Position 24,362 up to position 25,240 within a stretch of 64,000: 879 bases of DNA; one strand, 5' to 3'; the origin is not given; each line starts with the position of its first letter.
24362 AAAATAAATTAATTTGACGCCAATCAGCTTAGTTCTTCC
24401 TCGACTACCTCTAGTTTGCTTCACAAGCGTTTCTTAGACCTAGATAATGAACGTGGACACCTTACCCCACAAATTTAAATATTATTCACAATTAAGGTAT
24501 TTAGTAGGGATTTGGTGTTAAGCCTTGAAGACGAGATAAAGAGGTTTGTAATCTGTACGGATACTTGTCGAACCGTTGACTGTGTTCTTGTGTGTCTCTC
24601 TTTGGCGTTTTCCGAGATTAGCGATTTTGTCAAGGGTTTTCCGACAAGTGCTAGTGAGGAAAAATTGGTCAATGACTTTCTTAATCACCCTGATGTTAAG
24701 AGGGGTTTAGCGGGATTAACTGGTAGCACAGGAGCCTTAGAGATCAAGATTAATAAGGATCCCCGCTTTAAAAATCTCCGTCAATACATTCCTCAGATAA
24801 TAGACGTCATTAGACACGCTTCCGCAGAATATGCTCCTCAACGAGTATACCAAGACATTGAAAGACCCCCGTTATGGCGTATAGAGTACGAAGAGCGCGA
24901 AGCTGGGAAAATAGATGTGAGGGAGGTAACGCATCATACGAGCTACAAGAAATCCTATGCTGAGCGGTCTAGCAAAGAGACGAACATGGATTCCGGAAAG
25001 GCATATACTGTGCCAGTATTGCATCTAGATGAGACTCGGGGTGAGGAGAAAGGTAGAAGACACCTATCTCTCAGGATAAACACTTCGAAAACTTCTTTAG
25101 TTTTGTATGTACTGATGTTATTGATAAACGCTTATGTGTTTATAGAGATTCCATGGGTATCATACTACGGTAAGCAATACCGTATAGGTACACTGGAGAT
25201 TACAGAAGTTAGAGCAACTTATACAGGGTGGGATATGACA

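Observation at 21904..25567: Divergent paralogue pair sharing a cytoplasmic module but with different outer parts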

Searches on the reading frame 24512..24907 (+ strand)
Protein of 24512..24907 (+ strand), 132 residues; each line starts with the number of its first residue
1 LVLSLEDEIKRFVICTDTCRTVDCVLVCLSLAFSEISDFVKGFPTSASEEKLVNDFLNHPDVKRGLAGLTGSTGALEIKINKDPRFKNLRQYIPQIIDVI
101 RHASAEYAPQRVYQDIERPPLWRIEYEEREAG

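Call 25: search_protein_representatives(alignment_id=A2)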
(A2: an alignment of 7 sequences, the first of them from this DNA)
Query: 7 sequences, 133 profile positions. Proteins with E-value up to 0.001 (for the whole library): 114; up to 1e-10: 49; up to 1e-30: 15. The best 114 are listed.
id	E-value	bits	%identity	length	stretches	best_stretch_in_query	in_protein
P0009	3.4e-57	208.0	-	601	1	2-133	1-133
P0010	6.5e-56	203.8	-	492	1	2-133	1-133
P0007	5.7e-55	200.8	-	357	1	3-133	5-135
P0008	1.2e-52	193.2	-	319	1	1-128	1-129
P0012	4.3e-51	188.2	-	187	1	3-133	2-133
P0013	4.3e-50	185.0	-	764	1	2-130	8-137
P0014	3.2e-48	178.9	-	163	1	8-132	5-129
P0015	4.9e-42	158.9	-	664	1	2-129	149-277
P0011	6.4e-42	158.5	-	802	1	1-133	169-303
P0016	1.2e-41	157.7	-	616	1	9-132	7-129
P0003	2.3e-41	156.7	-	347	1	5-131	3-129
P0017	7.5e-41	155.1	-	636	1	8-130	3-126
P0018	1.9e-32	127.9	-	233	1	8-130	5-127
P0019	2.1e-32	127.7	-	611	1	3-132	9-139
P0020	8.9e-32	125.7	-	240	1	5-131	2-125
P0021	9.1e-30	119.2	-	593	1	7-114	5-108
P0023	6.0e-28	113.3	-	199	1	8-131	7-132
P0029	1.2e-24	102.7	-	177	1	9-129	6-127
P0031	1.0e-23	99.7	-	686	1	7-126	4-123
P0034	3.3e-20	88.3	-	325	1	4-116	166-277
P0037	3.4e-18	81.7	-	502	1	5-115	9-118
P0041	6.3e-16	74.4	-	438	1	4-119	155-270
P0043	5.6e-15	71.3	-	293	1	11-117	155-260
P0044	7.7e-15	70.9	-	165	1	3-130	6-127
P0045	3.9e-14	68.6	-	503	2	8-104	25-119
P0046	6.0e-14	68.0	-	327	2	5-109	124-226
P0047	1.4e-13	66.8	-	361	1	3-111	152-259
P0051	1.1e-11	60.7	-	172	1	5-130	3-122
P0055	2.3e-10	56.4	-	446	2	4-95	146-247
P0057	3.8e-10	55.7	-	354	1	3-111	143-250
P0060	5.9e-09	51.9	-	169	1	5-132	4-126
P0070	1.2e-07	47.6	-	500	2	5-95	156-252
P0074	2.9e-07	46.4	-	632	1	5-124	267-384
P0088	3.7e-06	42.8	-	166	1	7-131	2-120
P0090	6.2e-06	42.1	-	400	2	5-117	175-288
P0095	1.0e-05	41.4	-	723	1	4-111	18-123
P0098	1.8e-05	40.6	-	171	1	6-132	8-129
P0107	7.3e-05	38.6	-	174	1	3-101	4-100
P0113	3.9e-04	36.3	-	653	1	6-104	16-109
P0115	4.1e-04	36.2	-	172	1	3-130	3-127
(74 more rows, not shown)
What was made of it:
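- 114 representatives at E<=1e-3 among 1.84 billion proteins (call 25).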

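Call 35: find_related_loci(query=A4, collection=genome_contigs, flank=6000)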
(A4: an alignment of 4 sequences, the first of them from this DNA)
Query A4 (132 aa) in genome_contigs; peptide patterns used: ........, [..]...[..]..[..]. (x = any residue, [..] = any of these).
26 stretches matched a pattern; 3 encode a relative of the query (tblastn E <= 1e-3); 3 distinct loci.
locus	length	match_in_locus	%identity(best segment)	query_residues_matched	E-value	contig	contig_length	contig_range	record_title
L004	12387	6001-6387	41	1-130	8e-25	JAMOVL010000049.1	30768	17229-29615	MAG: Desulfurococcales archaeon isolate PIR-30_metabat2_scaf2bin.025 PIR-30_scaffold_467_c1, whole genome shotgun sequen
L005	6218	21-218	42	66-130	3e-12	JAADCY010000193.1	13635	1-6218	MAG: Thermoproteota archaeon isolate L_MaxBin.049 contig-127_4871, whole genome shotgun sequence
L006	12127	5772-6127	34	5-128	3e-11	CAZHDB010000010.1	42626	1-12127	MAG TPA_asm: uncultured Desulfurococcaceae archaeon isolate binchicken_co184_125 genome assembly, contig: NODE_1134_leng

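Call 36: list_cluster_members(proteins=[P0013, P0015, P0017, P0021, P0031, P0037, P0045, P0074, P0095, P0113])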
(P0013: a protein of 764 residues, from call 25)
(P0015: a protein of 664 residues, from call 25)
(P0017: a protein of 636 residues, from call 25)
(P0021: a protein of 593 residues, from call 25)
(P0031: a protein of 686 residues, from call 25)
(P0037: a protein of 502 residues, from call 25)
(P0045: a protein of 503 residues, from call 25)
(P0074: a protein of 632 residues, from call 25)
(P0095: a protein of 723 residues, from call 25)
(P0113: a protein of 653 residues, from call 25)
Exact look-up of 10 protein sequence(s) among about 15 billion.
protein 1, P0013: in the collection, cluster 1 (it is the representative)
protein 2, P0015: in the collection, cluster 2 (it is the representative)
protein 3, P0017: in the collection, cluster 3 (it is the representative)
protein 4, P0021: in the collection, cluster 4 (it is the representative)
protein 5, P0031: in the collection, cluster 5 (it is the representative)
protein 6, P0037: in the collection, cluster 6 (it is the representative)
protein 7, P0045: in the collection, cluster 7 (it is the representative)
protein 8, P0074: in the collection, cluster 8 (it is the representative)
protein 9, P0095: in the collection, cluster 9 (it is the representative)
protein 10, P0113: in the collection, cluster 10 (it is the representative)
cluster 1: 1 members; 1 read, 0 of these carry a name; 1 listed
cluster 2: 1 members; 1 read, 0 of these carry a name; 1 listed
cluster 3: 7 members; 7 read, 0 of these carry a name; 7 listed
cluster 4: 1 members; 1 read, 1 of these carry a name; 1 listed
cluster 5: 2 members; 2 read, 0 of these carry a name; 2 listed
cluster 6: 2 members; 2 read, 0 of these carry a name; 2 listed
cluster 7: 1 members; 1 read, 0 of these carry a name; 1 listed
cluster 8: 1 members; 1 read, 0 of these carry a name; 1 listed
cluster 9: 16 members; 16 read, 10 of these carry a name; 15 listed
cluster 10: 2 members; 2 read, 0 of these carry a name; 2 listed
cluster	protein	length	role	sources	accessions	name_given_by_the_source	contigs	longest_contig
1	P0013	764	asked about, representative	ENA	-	-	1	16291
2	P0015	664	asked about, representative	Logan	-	-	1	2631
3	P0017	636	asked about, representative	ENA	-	-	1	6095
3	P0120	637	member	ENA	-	-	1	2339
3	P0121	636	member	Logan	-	-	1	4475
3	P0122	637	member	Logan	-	-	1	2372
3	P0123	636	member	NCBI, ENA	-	-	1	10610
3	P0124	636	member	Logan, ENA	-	-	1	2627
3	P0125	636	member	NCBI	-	-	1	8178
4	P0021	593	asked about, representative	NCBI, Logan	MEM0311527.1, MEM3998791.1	MAG: transglutaminase-like domain-containing protein [Ignisphaera sp.]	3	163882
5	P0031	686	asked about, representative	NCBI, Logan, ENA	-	-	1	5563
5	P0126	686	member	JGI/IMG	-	-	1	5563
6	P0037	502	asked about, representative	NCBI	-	-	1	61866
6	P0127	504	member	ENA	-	-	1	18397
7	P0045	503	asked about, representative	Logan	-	-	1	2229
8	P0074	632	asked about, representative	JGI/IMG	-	-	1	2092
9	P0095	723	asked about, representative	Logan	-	-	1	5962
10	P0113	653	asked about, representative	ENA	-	-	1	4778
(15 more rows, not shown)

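Call 63: search_protein_families(library=ncbifam, proteins=[P0034, P0057], max_evalue=1)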
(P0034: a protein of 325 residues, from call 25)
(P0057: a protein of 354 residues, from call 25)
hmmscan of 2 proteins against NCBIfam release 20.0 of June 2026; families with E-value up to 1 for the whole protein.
P0034 (325 aa): 1 family
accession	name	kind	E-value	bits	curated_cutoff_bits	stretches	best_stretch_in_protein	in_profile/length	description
NF049861.1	SCO2400_fam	subfamily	0.17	12.5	55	1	269-310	72-112/136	SCO2400 family protein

P0057 (354 aa): 1 family
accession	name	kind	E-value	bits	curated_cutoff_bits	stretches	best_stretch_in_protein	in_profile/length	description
NF006452.0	PRK08788.1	equivalog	0.18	10.9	177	1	214-266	233-285/291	crotonase/enoyl-CoA hydratase family protein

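Call 66: list_cluster_members(proteins=[P0034, P0143, P0041, P0043, P0046, P0047, P0057, P0090, P0055, P0070])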
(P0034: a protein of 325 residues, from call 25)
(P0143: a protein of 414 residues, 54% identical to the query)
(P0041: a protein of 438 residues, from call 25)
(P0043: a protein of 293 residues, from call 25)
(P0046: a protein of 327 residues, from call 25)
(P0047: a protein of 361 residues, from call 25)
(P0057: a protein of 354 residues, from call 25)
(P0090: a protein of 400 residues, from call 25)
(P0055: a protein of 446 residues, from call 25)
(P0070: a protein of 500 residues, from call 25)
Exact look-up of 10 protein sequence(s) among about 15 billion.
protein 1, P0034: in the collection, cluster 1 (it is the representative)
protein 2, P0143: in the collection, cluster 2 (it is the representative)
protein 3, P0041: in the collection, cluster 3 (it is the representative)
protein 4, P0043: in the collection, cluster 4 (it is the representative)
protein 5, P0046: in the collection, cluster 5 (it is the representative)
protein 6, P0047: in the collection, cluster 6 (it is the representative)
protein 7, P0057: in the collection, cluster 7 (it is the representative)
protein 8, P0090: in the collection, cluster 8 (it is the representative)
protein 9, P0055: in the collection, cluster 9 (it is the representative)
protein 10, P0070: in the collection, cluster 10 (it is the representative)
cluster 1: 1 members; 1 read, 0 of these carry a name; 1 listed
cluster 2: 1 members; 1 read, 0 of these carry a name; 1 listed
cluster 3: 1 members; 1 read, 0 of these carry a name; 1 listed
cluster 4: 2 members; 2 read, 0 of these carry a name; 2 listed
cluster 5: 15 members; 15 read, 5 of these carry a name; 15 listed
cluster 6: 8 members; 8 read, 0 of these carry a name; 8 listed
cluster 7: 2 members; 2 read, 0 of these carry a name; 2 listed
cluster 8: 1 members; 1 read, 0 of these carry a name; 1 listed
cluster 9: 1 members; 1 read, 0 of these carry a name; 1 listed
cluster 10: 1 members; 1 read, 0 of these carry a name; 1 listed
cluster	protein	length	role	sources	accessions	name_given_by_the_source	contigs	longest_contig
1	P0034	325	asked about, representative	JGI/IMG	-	-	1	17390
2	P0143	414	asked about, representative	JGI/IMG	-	-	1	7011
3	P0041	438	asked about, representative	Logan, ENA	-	-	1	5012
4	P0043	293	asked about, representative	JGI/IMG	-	-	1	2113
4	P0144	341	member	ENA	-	-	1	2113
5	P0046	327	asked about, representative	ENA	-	-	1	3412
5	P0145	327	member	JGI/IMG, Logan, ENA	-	hypothetical protein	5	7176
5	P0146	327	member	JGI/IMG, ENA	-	hypothetical protein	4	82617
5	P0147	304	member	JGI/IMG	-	hypothetical protein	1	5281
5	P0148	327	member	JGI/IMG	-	hypothetical protein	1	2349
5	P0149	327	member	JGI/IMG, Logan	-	hypothetical protein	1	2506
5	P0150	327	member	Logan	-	-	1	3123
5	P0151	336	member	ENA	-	-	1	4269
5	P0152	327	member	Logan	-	-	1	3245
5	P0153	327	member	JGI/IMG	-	-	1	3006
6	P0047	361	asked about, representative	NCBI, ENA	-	-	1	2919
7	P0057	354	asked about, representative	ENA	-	-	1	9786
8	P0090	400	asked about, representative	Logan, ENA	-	-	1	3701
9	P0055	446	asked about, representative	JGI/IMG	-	-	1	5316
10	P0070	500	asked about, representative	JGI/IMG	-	-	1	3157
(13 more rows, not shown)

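Call 67: find_encoding_contigs(protein=P0034, flank=9000, max_places=2)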
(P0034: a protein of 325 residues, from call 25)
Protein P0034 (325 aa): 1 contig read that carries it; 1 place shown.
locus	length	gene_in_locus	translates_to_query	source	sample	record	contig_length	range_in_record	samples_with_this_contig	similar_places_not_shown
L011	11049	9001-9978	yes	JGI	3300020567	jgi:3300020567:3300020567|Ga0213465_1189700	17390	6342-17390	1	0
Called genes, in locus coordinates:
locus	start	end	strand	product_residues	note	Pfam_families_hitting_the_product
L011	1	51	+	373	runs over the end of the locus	-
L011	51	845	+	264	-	-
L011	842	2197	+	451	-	PF02171:Piwi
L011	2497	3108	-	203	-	-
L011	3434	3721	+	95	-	-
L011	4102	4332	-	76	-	-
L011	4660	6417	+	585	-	-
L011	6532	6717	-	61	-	PF13514:AAA_27 (weak)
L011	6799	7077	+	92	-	-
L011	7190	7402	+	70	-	-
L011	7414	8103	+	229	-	-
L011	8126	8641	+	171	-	-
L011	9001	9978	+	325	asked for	-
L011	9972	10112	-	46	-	-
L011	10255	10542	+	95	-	-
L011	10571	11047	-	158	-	?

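Call 70: find_encoding_contigs(protein=P0057, flank=6000, max_places=2)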
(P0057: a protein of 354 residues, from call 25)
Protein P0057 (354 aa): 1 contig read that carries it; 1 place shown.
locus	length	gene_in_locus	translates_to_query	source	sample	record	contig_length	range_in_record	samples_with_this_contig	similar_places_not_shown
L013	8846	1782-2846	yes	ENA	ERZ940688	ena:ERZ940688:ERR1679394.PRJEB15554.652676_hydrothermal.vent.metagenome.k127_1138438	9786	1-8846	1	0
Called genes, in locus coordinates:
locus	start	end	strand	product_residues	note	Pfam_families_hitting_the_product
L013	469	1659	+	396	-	PF04055:Radical_SAM, PF13353:Fer4_12 (weak)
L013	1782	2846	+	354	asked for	-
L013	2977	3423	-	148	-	PF01909:NTP_transf_2, PF18765:Polbeta (weak)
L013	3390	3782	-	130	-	PF05168:HEPN, PF18728:HEPN_AbiV (faint)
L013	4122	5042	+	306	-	PF00005:ABC_tran, PF13304:AAA_21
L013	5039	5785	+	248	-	-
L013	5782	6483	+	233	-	-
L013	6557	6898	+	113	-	PF01242:PTPS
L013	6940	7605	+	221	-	PF00753:Lactamase_B, PF23023:Anti-Pycsar_Apyc1 (weak), PF12706:Lactamase_B_2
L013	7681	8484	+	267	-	PF04055:Radical_SAM (weak)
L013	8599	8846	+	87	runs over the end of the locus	-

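Call 71: find_encoding_contigs(protein=P0041, flank=5000, max_places=2)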
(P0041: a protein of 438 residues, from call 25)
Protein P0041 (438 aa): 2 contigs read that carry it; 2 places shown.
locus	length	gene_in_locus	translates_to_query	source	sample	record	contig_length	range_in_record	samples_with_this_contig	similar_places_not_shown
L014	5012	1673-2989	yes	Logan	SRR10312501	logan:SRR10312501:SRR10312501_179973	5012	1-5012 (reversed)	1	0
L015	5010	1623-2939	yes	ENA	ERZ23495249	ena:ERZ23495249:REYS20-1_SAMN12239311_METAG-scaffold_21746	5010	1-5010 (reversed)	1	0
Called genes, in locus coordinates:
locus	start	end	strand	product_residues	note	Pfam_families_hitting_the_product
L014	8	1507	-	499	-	-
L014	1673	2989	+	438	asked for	-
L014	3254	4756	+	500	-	-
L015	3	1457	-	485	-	?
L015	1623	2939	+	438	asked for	-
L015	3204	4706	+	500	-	-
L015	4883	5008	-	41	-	?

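Call 80: find_related_loci(query=A4, collection=metagenome_contigs, flank=6000)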
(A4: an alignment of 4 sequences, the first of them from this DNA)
Query A4 (132 aa) in metagenome_contigs; peptide patterns used: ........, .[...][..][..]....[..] (x = any residue, [..] = any of these).
44 stretches matched a pattern; 2 encode a relative of the query (tblastn E <= 1e-3); 2 distinct loci.
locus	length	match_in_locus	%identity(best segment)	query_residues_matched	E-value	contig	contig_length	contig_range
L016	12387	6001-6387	41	1-130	5e-25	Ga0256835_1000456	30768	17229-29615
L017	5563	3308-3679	40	2-125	4e-22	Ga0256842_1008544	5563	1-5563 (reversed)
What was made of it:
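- Tried and rejected: The genome scan gave 3 loci (call 35) and the metagenome scan gave 2, one of which duplicates a genome-scan locus (call 80).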

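Call 83: list_cluster_members(proteins=[P0012, P0023, P0029, P0044, P0051, P0060, P0088, P0098, P0107, P0115])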
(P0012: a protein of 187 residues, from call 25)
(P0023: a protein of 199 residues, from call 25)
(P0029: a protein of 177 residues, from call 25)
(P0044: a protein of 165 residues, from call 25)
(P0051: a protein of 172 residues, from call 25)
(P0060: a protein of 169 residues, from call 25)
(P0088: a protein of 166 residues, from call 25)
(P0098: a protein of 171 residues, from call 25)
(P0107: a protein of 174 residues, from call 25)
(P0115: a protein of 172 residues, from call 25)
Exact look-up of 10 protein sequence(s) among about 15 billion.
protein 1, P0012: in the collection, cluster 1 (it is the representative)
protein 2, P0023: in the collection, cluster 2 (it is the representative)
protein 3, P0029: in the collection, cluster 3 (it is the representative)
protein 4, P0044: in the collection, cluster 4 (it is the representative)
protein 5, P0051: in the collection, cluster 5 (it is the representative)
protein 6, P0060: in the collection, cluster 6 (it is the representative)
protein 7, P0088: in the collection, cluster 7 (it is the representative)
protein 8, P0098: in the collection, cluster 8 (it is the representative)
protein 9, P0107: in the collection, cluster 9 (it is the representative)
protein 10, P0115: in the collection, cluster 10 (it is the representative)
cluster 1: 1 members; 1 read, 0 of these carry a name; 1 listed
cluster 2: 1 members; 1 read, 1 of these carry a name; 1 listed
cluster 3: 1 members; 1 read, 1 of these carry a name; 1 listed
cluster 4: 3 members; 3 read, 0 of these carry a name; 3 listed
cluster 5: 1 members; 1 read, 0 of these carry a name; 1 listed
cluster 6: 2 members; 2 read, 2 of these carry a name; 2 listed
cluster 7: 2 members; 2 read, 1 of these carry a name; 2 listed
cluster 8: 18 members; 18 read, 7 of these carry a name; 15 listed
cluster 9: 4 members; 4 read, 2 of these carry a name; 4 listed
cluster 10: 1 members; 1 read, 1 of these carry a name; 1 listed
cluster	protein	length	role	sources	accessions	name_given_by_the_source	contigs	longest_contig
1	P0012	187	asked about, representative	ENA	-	-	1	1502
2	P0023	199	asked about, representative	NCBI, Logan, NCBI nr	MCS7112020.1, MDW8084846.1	MAG: hypothetical protein RMI45_01210 [Ignisphaera sp.] | hypothetical protein [Ignisphaera sp.]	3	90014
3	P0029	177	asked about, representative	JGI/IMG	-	hypothetical protein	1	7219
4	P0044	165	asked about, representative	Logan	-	-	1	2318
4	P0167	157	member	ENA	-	-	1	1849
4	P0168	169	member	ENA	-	-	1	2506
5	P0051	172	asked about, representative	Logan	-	-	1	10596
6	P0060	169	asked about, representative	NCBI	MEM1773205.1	MAG: hypothetical protein QXQ71_05235 [Desulfurococcaceae archaeon]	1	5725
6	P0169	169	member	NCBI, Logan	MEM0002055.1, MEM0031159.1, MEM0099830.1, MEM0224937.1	MAG: hypothetical protein QXS24_05870 [Desulfurococcaceae archaeon]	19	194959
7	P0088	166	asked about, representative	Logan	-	-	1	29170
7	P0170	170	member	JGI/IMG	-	hypothetical protein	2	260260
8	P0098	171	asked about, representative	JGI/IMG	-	hypothetical protein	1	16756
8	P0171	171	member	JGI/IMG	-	hypothetical protein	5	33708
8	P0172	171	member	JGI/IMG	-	hypothetical protein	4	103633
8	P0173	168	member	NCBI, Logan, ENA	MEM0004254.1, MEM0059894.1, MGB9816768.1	MAG: hypothetical protein QXE10_05670 [Desulfurococcaceae archaeon]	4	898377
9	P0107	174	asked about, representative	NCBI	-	-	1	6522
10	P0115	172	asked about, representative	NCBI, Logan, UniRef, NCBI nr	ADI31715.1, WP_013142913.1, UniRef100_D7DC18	hypothetical protein [Staphylothermus hellenicus] | Uncharacterized protein n=1 Tax=Staphylothermus hellenicus (strain DSM 12710 / JCM 10830 ...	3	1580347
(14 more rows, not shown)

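Call 94: search_protein_families(library=pfam, proteins=[L014:8-1507:-, L014:3254-4756:+], max_evalue=0.01)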
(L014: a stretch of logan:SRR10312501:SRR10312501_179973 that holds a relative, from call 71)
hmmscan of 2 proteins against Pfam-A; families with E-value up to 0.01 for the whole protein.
L014:8-1507:- (499 aa): 17 families
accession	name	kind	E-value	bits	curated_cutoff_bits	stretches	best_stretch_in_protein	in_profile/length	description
PF24481.2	CT398_CC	-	4.4e-05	23.8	27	1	276-382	46-152/180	CT398-like coiled coil hairpin domain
PF23991.1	DUF7310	-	5.4e-05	24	40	0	391-425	26-60/83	Coiled-coil region of unknown function (DUF7310)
PF10046.14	BLOC1_2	-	8.5e-05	23.3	33.4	1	338-425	5-95/96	Biogenesis of lysosome-related organelles complex-1 subunit 2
PF13874.11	Nup54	-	0.00012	22.5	30.5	1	268-374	23-129/140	Nucleoporin complex subunit 54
PF07889.17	DUF1664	-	0.00013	22.5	34.6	1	331-423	40-122/124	Protein of unknown function (DUF1664)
PF00261.25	Tropomyosin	-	0.00013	21.9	38.6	1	277-439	14-168/242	Tropomyosin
PF08614.16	ATG16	-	0.00055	20.6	33.7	0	337-423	93-179/200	Autophagy protein 16 (ATG16)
PF01576.24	Myosin_tail_1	-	0.0011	17.3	38.1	1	289-446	326-486/1081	Myosin tail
PF16740.10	SKA2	-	0.0013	19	30.1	0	284-355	10-83/110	Spindle and kinetochore-associated protein 2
PF05929.16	Phage_GPO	-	0.0035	17.4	33.6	0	368-428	187-247/268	Phage capsid scaffolding protein (GPO) serine peptidase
PF25526.1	LIP-1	-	0.0039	17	34.1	1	314-429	13-128/250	Liprin-alpha-like coiled coil domain 2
PF24627.1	PUMA_CC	-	0.0051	17.2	30.1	0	353-424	1-72/74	PUMA coiled-coil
PF16326.10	ABC_tran_CTD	-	0.0053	17.4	32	1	401-431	7-37/69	ABC transporter C-terminal domain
PF05911.16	FPP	-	0.0056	15.4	40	1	283-432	668-820/871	Filament-like plant protein, long coiled-coil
PF25443.1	ANG-1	-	0.0062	17.1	28.5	1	320-398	23-98/105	ANG-1-like domain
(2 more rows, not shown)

L014:3254-4756:+ (500 aa): 0 families

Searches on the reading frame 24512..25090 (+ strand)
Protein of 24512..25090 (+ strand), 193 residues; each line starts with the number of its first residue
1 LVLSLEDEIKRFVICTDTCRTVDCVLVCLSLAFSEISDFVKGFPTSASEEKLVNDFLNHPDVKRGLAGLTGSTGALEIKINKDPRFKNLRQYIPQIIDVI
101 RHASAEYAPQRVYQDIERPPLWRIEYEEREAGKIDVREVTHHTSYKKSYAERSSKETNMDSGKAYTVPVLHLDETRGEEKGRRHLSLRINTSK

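Call 23: predict_structure(alignment_id=A1)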
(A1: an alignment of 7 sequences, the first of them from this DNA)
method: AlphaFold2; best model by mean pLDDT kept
length: 193 residues; sequences in the alignment: 7
mean_pLDDT: 70.8   pTM: 0.58
mean pLDDT of the five models: 70.8, 69.5, 68.6, 67.4, 67.1
residues with pLDDT >= 90: 93; 70-90: 20; 50-70: 11; < 50: 69
segments of 3 or more residues with pLDDT < 50: 125-193
pLDDT, mean of each block of 10 residues (from residue 1): 82 94 95 93 86 95 94 92 95 96 91 75 49 43 36 32 35 33 38 41
secondary structure, 60 per line:
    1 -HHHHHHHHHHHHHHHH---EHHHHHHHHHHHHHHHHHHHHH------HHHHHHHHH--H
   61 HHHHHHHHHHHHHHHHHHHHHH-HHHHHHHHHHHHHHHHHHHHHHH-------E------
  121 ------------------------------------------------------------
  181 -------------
elements in order: H2-17 H22-42 H49-57 H60-82 H84-106
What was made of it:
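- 24512..24841 (+): B aa 1-110: type-1 copy of the module, a five-helix bundle. AF2 gives pLDDT above 90 for aa 11-110, with helices 2-17, 22-42, 49-57, 60-82 and 84-106 (call 23).
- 24863..24895 (+): B aa 118-128, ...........: a conserved linear motif between the bundle and the membrane. Model confidence here is low (call 23).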

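Call 31: fold_search(model_id=the predicted structure, library=pdb)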
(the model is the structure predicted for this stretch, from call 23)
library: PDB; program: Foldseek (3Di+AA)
matches with E <= 10: 222; with E <= 0.001: 0
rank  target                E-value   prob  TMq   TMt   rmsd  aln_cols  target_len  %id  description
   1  7nri_D                7.0e-01  0.09  0.15  0.14  17.1       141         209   18  Structure of the darobactin-bound E. coli BAM complex (BamABCDE) (released 2021-04-21)
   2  5o74_I                1.3e+00  0.23  0.26  0.26   9.2       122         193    9  Crystal structure of human Rab1b covalently bound to the GEF domain of DrrA/SidM from Legionella pneumophila in the pr (released 2017-10-11)
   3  2wwx_B                1.6e+00  0.20  0.25  0.24   9.2       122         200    9  Crystal structure of the SidM/DrrA(GEF/GDF domain)-Rab1(GTPase domain) complex (released 2009-12-08)
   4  8v2b_A                1.6e+00  0.06  0.14  0.15  11.5       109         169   13  Cryo-EM structure of mouse type II OSM receptor complex: model for full extracellular assembly (released 2024-11-20)
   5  3tgo_A                1.8e+00  0.09  0.15  0.14  11.6       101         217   18  Crystal structure of the E. coli BamCD complex (released 2011-09-28)
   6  5ayw_D                1.9e+00  0.05  0.15  0.14  16.9       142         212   17  Structure of a membrane complex (released 2016-02-24)
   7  5o74_K                2.0e+00  0.18  0.25  0.26   9.2       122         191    9  Crystal structure of human Rab1b covalently bound to the GEF domain of DrrA/SidM from Legionella pneumophila in the pr (released 2017-10-11)
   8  4etr_B                2.1e+00  0.11  0.20  0.27  12.8       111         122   15  X-ray structure of PA2169 from Pseudomonas aeruginosa (released 2013-01-09)
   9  7lr5_A                2.2e+00  0.16  0.22  0.35   9.3       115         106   13  Ni-bound crystal structure of the engineered cyt cb562 variant, DiCyt2, crystallized in the presence of Ni(II) (M1) an (released 2022-02-23)
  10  4mxp                  2.2e+00  0.15  0.25  0.18   9.2       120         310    9  Structural Basis for PI(4)P-Specific Membrane Recruitment of the Legionella pneumophila Effector DrrA/SidM (released 2014-03-19)
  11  8drd_A                2.2e+00  0.14  0.21  0.33  11.4       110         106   12  Ni(II)-bound B2 dimer (H60/H100/H104) (released 2022-10-12)
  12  3jza_B                2.3e+00  0.16  0.25  0.25   8.9       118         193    9  Crystal structure of human Rab1b in complex with the GEF domain of DrrA/SidM from Legionella pneumophila (released 2010-01-19)
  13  1bgc                  2.3e+00  0.04  0.14  0.17  14.8       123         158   12  CRYSTAL STRUCTURE OF CANINE AND BOVINE GRANULOCYTE-COLONY STIMULATING FACTOR (G-CSF) (released 1993-10-31)
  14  7ttc_D                2.4e+00  0.11  0.17  0.16   8.8        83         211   16  BamABCDE bound to substrate EspP (released 2022-03-30)
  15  8tmj_D                2.7e+00  0.09  0.18  0.11  10.1       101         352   14  Cryo-EM structure of CorA in complex with conformation-specific synthetic antibody C18 and 100 uM MgCl2, State MG0.1-2 (released 2025-02-12)
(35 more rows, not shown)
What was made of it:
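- Foldseek against the PDB gave nothing below E=0.7 (call 31).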
